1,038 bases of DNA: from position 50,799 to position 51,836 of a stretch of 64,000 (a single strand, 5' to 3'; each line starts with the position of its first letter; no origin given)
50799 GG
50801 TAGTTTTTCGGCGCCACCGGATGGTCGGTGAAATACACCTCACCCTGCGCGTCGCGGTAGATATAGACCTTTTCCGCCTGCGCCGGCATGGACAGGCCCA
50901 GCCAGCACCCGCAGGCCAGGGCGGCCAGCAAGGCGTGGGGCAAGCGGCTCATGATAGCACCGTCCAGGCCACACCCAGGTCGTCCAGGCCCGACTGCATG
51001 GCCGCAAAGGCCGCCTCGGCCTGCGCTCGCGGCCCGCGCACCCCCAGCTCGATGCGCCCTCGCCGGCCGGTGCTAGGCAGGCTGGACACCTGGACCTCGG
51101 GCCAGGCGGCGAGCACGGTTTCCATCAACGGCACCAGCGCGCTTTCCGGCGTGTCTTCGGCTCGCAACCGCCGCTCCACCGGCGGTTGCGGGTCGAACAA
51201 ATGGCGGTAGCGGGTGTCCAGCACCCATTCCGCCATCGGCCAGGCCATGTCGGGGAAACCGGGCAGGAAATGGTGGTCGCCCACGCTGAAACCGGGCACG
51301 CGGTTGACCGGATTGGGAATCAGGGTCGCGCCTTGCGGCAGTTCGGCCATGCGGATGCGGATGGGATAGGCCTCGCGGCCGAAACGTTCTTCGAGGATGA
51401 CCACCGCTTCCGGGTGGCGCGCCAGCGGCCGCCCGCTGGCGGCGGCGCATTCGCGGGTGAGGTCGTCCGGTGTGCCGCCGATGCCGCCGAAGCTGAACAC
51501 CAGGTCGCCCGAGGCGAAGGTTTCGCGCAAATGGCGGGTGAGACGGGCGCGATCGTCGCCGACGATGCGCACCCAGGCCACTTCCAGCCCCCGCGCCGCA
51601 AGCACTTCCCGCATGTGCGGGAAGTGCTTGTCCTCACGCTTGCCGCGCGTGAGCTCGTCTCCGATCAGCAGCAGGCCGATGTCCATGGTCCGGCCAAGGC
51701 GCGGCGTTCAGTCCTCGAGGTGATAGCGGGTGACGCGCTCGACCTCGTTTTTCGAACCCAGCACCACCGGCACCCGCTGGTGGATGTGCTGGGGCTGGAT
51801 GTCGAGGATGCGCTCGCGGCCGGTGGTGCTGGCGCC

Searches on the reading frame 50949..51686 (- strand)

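Call 3: search_protein_families(library=pfam, proteins=[window:50949-51686:-], max_evalue=0.01)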
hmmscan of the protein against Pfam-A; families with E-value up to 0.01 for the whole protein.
window:50949-51686:- (245 aa): 1 family
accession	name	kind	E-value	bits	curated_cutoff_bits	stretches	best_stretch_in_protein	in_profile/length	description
PF00994.29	MoCF_biosynth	-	6e-26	91.3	26.6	1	5-158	2-140/144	Probable molybdopterin binding domain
